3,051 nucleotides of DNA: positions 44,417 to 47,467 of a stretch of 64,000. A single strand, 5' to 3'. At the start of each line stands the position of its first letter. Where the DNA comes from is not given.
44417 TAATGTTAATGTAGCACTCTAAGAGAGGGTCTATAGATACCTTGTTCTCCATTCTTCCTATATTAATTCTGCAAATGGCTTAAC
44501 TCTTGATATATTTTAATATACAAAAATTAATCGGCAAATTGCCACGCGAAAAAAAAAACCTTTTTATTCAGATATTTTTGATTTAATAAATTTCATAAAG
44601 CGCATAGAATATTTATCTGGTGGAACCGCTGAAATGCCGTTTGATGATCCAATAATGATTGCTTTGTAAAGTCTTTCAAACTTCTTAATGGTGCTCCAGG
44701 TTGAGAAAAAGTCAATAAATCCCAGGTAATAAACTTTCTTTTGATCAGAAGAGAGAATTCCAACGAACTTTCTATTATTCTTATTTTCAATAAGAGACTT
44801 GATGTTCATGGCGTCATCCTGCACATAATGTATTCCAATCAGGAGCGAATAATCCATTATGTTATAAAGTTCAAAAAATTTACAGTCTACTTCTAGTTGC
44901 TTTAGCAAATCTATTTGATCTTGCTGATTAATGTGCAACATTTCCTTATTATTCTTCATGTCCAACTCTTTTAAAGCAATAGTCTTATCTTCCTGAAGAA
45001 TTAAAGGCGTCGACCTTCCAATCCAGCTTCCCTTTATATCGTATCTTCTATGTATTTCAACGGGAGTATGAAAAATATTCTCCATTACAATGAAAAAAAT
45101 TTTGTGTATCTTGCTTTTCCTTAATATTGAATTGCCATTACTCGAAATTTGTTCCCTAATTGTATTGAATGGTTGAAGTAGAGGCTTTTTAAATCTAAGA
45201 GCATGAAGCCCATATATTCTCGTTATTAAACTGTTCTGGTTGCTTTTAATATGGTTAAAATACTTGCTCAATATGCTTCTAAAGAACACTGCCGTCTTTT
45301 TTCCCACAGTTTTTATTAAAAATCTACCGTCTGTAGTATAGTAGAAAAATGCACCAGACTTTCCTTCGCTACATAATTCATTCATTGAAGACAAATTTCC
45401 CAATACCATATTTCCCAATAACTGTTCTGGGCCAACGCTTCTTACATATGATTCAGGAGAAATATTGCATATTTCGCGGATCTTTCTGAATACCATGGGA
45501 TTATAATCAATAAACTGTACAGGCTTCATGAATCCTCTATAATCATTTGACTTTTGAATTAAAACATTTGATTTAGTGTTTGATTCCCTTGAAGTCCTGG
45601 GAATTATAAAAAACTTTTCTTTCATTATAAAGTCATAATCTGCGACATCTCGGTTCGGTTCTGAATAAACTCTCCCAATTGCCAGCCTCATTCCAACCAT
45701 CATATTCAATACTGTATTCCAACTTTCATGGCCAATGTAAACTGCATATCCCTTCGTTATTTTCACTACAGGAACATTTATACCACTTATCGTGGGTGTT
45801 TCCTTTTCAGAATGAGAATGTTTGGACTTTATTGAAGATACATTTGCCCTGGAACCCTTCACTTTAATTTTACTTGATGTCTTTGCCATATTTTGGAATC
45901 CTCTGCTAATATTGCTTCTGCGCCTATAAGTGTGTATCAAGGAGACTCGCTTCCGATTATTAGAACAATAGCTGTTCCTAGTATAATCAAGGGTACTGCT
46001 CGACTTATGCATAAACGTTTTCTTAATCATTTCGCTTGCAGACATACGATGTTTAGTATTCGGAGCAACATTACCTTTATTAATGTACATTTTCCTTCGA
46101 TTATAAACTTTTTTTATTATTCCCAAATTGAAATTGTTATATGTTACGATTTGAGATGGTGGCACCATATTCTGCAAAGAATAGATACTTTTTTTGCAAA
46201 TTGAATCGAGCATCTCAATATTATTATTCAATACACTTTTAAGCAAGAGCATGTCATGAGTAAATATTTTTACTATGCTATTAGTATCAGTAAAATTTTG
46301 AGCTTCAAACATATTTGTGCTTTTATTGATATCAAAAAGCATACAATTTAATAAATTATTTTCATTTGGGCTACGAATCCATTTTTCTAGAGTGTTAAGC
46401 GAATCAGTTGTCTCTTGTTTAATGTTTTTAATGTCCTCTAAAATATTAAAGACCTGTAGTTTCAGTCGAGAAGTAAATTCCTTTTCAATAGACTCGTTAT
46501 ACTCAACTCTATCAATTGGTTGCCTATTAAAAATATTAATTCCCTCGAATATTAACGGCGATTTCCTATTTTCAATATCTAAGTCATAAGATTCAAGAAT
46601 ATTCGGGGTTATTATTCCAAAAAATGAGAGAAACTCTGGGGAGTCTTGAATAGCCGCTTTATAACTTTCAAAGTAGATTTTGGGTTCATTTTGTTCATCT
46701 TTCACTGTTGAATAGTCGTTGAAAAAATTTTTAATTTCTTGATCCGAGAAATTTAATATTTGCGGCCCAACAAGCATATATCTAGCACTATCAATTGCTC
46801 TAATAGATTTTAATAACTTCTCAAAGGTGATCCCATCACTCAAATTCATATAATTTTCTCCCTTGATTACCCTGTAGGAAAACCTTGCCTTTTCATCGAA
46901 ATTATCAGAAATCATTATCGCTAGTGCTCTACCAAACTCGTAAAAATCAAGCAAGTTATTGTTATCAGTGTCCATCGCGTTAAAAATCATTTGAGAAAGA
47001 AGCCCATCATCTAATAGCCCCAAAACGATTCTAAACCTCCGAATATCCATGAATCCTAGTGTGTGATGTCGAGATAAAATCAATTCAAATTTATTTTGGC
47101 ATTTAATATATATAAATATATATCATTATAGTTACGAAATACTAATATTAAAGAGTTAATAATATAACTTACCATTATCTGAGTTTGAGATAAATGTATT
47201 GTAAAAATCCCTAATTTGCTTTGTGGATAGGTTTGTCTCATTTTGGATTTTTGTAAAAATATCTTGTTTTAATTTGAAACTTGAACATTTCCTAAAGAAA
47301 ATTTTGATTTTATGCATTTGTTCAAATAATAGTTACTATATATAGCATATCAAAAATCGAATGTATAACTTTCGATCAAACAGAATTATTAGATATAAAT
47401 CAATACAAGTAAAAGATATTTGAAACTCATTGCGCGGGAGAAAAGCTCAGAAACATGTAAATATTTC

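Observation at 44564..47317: PIP5K carries an upstream exon completing an N-terminal EF-hand/NCS-like calcium sensor domain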

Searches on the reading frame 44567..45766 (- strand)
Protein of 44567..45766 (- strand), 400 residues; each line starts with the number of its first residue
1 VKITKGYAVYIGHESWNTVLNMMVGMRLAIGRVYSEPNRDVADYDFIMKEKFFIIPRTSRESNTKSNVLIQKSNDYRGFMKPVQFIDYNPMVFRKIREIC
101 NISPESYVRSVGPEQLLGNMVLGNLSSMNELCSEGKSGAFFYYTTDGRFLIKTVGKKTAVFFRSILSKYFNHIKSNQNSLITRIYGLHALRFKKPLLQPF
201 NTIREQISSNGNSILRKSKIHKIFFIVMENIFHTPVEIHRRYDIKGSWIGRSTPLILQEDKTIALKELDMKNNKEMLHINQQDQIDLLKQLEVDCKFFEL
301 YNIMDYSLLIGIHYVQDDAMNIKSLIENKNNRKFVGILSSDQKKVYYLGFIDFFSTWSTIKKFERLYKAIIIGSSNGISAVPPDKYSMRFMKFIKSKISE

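Call 53: search_solved_structures(query=window:44567-45766:-, max_evalue=1e-10, show_alignments=2)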
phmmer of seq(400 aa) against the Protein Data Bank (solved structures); distinct sequences matched with E-value up to 1e-10: 21.
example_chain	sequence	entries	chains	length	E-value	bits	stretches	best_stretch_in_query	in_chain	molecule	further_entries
5e3s_A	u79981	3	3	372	1.4e-29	106.2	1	23-191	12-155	Phosphatidylinositol-4-phosphate 5-kinase, type I, alpha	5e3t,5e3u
4tz7_A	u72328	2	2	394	1.6e-29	106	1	23-191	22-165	Phosphatidylinositol-4-phosphate 5-kinase, type I, alpha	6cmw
6cn2_A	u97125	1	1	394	7.8e-29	103.8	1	23-191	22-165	Phosphatidylinositol-4-phosphate 5-kinase, type I, alpha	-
6cn3_A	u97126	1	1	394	1.7e-28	102.7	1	23-191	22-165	Phosphatidylinositol-4-phosphate 5-kinase, type I, alpha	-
3x05_A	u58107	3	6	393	2e-28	102.5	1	223-316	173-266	Phosphatidylinositol 5-phosphate 4-kinase type-2 beta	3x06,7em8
7n80_A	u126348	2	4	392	9.7e-28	100.2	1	223-316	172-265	Phosphatidylinositol 5-phosphate 4-kinase type-2 beta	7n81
3wzz_A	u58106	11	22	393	1e-27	100.1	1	223-316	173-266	Phosphatidylinositol 5-phosphate 4-kinase type-2 beta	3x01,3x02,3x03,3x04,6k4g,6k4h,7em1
1bo1_A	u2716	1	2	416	1.2e-27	99.8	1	223-316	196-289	PROTEIN (PHOSPHATIDYLINOSITOL PHOSPHATE KINASE IIBETA)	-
3x0b_A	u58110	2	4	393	4.2e-27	98.1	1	223-316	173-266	Phosphatidylinositol 5-phosphate 4-kinase type-2 beta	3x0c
7em6_A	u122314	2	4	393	5.1e-27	97.8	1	223-316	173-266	Phosphatidylinositol 5-phosphate 4-kinase type-2 beta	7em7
3x09_A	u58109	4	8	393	7.5e-27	97.3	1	223-316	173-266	Phosphatidylinositol 5-phosphate 4-kinase type-2 beta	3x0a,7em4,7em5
3x07_A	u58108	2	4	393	8.2e-27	97.1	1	223-316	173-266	Phosphatidylinositol 5-phosphate 4-kinase type-2 beta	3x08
7qpn_A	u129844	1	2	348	3e-24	88.7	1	224-395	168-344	Phosphatidylinositol 5-Phosphate 4-Kinase (PI5P4K2C)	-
9u4s_A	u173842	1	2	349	3.1e-24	88.7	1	224-395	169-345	Phosphatidylinositol 5-phosphate 4-kinase type-2 gamma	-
7qie_A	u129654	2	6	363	3.6e-24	88.5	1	224-395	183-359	Phosphatidylinositol 5-phosphate 4-kinase type-2 gamma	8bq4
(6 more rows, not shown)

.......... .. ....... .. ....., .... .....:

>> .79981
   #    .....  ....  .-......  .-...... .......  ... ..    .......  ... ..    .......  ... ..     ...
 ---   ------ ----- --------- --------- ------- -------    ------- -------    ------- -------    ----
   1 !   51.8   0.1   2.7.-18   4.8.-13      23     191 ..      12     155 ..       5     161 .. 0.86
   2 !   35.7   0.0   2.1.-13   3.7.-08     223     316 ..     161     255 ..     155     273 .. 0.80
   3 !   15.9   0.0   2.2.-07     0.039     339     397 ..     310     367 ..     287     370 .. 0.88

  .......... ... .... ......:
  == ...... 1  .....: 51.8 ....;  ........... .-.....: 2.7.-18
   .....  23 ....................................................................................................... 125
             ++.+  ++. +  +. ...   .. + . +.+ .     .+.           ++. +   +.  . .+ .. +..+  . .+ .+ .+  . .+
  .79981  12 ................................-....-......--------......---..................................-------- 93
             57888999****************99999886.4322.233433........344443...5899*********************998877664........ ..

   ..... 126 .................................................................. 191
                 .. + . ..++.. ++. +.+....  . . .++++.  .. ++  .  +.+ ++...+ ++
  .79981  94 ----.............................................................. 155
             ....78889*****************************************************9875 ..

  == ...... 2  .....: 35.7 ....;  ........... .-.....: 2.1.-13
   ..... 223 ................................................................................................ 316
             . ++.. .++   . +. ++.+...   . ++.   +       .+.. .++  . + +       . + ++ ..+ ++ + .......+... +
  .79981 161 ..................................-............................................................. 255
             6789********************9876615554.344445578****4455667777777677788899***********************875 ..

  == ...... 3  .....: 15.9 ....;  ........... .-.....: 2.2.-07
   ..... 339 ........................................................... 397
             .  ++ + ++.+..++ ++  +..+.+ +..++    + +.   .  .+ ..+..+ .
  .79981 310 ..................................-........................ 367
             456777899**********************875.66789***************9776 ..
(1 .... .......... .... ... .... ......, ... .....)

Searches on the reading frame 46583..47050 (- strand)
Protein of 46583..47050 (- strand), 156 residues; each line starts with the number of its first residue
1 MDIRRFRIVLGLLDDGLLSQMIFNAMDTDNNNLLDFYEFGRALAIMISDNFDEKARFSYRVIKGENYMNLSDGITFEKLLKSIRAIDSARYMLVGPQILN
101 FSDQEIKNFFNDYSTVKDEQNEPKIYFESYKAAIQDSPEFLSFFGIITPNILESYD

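Call 39: search_solved_structures(query=window:46583-47050:-, max_evalue=10, show_alignments=0)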
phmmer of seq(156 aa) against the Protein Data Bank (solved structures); distinct sequences matched with E-value up to 10: 153 (the best 60 are shown).
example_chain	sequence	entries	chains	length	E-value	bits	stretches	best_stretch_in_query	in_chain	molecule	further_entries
4il1_A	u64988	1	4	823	1.2e-05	28.4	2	13-100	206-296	Calmodulin, Calcineurin subunit B type 1, Serine/threonine-protein phosphatase 2B catalyti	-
4by4_A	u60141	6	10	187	2.9e-05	27.2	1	16-138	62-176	FI18190P1 | CG5907-PA, ISOFORM A | FREQUENIN 2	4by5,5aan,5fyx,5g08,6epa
9cpc_1F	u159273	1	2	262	0.00022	24.3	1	7-150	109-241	EF-hand calcium binding domain 1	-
8j07_m0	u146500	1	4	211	0.00025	24.1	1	7-150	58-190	Calaxin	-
3dd4_A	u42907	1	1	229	0.00026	24.1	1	18-116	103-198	Kv channel-interacting protein 4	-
7rro_I3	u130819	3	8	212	0.00055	23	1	8-150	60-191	EF-hand calcium-binding domain-containing protein 1 | Calaxin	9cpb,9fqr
2l2e_A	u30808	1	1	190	0.00059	22.9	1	14-131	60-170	Calcium-binding protein NCS-1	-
1uhn_A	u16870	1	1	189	0.00063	22.8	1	15-62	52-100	calcineurin B-like protein 2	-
2zfd_A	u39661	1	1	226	0.001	22.1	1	15-62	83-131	Calcineurin B-like protein 2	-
3ll8_B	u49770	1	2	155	0.0012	22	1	13-101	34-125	Calcineurin subunit B type 1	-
2p6b_B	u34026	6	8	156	0.0012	21.9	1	13-101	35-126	Calcineurin subunit B isoform 1 | Calcineurin subunit B type 1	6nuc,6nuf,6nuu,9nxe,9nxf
1aui_B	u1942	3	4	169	0.0014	21.7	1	13-101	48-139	SERINE/THREONINE PHOSPHATASE 2B | CALCINEURIN B SUBUNIT ISOFORM 1 | SERINE/THREONINE PHOSPHATASE B2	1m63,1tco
1mf8_B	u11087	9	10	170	0.0014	21.7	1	13-101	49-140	CALCINEURIN B SUBUNIT ISOFORM 1 | Calcineurin subunit B type 1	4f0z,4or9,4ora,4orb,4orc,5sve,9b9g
7u0t_A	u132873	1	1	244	0.0029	20.7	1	13-100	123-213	Serine/threonine-protein phosphatase 2B catalytic subunit gamma isoform,Calcineurin subuni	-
5t7c_A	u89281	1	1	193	0.0039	20.3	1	17-76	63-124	Hippocalcin-like protein 1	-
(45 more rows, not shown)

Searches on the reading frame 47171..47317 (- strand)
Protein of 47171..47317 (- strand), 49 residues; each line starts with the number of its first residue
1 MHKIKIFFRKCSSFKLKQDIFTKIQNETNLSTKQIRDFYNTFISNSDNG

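Call 38: search_solved_structures(query=window:47171-47317:-, max_evalue=10, show_alignments=2)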
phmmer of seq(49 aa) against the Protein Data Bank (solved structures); distinct sequences matched with E-value up to 10: 1.
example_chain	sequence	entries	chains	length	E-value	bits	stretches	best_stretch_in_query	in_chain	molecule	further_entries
4by4_A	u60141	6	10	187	0.28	15.2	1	13-49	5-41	FI18190P1 | CG5907-PA, ISOFORM A | FREQUENIN 2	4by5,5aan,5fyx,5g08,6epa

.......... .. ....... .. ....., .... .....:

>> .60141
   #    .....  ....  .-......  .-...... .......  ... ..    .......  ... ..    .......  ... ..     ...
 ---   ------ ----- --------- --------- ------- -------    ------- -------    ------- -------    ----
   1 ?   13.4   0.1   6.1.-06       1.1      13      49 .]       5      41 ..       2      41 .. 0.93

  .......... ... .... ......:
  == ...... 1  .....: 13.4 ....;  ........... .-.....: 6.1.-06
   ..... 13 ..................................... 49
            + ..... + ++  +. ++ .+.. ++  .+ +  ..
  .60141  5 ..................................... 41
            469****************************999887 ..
